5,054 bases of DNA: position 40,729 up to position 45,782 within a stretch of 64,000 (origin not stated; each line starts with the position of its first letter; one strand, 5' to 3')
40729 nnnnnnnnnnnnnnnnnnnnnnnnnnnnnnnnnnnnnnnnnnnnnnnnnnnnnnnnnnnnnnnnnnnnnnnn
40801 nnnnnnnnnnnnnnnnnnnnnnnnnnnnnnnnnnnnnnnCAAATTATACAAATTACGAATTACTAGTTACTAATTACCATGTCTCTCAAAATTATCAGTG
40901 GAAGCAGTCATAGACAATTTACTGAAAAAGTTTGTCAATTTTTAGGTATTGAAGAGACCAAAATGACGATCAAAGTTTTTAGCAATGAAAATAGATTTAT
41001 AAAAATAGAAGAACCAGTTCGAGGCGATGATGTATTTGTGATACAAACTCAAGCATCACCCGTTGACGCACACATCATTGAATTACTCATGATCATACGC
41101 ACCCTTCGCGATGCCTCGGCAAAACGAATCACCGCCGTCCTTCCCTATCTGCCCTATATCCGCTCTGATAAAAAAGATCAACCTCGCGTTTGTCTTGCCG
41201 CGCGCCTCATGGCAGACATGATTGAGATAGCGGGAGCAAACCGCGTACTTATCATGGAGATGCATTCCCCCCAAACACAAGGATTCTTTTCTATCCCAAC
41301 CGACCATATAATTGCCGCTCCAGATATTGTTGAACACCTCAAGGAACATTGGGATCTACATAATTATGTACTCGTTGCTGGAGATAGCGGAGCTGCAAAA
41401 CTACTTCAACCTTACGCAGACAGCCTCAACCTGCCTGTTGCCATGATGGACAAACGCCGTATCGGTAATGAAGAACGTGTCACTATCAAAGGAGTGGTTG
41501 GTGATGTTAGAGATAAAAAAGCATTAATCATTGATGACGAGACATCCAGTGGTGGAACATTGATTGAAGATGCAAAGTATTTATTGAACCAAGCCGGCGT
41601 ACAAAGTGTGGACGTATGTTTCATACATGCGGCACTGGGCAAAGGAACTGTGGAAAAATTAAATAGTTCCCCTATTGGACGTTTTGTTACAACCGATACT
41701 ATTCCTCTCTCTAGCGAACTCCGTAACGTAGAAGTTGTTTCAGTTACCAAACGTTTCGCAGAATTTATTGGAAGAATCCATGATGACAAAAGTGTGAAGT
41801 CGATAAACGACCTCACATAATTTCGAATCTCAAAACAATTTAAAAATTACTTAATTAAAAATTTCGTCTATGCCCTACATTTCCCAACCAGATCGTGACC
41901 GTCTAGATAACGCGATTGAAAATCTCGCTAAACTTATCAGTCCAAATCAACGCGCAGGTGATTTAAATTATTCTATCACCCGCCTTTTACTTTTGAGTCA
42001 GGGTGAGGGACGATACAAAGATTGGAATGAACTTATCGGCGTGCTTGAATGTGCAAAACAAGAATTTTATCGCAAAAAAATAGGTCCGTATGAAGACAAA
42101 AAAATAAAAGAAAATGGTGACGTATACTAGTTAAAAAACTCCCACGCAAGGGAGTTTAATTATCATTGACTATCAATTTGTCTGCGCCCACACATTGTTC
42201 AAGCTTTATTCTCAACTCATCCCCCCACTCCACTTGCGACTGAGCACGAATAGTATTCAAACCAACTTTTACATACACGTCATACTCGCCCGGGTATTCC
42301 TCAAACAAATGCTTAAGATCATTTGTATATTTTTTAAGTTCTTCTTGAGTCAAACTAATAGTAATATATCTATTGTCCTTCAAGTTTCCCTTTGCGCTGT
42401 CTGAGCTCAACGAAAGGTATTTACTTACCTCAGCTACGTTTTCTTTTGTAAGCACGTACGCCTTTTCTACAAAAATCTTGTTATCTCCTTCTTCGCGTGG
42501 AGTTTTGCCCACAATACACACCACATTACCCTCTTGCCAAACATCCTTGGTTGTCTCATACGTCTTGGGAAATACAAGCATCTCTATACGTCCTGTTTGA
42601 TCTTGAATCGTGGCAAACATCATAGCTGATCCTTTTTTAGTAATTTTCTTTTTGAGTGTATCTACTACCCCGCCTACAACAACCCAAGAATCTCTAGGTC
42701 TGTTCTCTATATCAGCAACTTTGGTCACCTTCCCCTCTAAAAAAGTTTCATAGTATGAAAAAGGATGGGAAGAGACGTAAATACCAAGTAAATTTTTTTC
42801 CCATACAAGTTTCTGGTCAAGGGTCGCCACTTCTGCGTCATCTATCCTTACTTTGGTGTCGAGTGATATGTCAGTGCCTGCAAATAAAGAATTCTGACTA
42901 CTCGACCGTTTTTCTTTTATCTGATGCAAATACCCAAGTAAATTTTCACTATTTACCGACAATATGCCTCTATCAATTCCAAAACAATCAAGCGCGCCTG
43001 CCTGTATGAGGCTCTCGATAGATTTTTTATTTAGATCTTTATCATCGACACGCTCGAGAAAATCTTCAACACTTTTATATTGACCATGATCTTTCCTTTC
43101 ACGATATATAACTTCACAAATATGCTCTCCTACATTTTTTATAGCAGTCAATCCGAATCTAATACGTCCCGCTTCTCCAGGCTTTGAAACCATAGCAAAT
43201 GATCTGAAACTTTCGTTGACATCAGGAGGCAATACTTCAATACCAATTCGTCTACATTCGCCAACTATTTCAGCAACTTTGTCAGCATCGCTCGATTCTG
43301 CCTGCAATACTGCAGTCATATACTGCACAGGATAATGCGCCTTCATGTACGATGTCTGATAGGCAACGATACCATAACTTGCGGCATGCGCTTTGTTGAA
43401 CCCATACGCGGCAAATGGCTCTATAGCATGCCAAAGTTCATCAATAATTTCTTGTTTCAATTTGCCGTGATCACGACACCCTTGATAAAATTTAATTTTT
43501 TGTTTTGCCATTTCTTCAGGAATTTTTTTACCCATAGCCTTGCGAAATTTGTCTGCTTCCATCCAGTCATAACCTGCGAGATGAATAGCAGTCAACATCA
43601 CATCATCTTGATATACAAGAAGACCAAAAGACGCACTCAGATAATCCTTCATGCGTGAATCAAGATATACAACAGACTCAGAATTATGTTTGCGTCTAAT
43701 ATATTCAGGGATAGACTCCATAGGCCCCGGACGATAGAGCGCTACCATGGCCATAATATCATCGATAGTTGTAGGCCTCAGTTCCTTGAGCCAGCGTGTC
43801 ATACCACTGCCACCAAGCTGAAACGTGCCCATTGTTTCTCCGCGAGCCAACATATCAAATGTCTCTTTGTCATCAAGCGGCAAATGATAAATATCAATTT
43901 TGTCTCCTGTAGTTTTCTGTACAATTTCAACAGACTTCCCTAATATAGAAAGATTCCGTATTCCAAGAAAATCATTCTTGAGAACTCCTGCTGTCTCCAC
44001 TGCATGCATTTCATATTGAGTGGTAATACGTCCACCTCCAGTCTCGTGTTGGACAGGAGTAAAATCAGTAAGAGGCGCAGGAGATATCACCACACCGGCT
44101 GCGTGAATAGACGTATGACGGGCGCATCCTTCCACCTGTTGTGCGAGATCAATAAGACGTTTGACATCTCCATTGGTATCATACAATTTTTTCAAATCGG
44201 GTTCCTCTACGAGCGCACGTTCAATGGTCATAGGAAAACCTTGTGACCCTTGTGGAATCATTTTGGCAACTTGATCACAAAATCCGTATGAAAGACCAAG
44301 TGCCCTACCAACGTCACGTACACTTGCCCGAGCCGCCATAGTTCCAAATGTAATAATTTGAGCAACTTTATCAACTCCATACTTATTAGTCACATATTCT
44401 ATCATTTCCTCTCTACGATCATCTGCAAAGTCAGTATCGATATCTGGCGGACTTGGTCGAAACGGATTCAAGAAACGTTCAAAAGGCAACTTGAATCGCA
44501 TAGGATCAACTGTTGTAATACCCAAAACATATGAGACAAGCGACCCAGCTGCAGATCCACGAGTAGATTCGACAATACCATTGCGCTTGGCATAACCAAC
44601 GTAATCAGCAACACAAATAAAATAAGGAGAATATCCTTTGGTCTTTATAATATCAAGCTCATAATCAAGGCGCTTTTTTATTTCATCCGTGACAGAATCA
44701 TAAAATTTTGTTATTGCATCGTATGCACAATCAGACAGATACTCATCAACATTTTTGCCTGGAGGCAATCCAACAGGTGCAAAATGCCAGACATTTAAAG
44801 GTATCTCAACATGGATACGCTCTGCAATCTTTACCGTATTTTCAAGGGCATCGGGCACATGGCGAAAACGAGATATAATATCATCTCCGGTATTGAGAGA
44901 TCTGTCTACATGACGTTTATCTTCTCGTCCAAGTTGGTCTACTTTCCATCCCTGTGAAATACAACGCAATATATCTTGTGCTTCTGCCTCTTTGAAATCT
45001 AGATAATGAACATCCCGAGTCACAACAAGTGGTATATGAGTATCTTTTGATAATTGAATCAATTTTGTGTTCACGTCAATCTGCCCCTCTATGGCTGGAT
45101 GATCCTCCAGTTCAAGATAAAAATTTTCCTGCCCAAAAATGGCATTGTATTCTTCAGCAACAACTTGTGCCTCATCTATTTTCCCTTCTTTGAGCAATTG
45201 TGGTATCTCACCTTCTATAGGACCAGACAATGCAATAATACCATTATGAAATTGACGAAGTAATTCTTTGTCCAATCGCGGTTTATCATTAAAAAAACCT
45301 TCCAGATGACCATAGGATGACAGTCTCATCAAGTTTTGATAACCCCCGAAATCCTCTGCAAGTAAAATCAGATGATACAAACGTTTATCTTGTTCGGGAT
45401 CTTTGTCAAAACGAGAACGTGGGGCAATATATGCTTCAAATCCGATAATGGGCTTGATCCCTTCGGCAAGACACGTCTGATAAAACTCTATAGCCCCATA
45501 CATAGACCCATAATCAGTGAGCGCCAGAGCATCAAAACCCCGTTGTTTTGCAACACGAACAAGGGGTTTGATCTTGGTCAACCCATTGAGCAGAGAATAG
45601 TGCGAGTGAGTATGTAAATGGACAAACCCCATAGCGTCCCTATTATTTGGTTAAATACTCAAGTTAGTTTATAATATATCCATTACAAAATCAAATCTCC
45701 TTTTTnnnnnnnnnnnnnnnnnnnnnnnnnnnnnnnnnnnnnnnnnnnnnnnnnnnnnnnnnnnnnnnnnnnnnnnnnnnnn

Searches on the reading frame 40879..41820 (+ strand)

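Call 91: search_protein_families(library=pfam, proteins=[window:40879-41820:+], max_evalue=0.0001)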
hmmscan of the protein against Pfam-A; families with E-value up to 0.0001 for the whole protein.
window:40879-41820:+ (313 aa): 3 families
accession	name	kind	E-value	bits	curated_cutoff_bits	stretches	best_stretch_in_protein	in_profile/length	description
PF13793.12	Pribosyltran_N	-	6.1e-40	136.2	25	1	3-119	1-117/117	N-terminal domain of ribose phosphate pyrophosphokinase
PF14572.12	Pribosyl_synth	-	5.2e-13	49.8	27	1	206-307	77-180/184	Phosphoribosyl synthetase-associated domain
PF00156.33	Pribosyltran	-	1.9e-10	40.7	26.3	1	157-252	25-126/158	Phosphoribosyl transferase domain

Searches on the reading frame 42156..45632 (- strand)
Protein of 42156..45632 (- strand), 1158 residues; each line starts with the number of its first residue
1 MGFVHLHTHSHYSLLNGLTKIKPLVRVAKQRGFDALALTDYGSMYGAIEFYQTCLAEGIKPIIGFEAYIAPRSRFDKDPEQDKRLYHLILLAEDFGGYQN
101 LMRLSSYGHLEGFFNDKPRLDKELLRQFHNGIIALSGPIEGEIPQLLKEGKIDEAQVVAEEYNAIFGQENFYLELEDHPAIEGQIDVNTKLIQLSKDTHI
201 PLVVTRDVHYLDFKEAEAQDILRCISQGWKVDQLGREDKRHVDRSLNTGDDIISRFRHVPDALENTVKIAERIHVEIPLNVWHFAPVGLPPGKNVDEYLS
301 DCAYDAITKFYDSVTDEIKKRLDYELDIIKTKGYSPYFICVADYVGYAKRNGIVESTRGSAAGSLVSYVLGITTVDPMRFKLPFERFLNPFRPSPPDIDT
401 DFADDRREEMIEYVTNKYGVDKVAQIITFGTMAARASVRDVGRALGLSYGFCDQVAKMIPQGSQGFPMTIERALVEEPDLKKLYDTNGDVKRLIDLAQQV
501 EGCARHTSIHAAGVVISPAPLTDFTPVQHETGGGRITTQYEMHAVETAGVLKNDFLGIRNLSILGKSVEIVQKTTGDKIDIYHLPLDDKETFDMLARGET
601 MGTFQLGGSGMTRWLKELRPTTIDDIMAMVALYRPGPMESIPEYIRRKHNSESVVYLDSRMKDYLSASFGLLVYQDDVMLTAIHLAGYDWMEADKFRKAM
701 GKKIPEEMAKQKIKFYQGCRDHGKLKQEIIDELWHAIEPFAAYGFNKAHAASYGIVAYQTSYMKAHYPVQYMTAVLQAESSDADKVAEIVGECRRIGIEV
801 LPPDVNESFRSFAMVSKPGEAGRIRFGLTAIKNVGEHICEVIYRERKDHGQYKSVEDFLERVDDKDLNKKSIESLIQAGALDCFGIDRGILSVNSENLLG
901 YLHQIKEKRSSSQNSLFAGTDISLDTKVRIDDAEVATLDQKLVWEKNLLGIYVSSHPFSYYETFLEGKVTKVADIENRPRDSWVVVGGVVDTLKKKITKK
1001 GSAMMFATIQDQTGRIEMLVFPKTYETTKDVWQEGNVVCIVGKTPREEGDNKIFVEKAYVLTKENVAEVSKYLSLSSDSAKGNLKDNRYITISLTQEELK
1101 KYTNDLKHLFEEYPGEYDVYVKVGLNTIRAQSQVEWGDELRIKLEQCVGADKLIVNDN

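Call 10: search_protein_families(library=pfam, proteins=[window:42156-45632:-], max_evalue=0.01)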
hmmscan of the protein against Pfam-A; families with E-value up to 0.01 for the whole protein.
window:42156-45632:- (1158 aa): 5 families
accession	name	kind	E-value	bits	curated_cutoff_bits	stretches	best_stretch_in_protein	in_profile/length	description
PF07733.18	DNA_pol3_alpha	-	7.9e-94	314.5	23.9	1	298-557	2-260/260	Bacterial DNA polymerase III alpha NTPase domain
PF02811.25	PHP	-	1.5e-52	178.7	26.4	1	5-178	1-164/164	PHP domain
PF17657.6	DNA_pol3_finger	-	1.3e-50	171.4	22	1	560-723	1-166/166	Bacterial DNA polymerase III alpha subunit finger domain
PF14579.12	HHH_6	-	2.8e-29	101.6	25.6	1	797-888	1-87/90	Helix-hairpin-helix motif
PF01336.31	tRNA_anti-codon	-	5e-09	36.4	27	1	984-1060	1-74/75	OB-fold nucleic acid binding domain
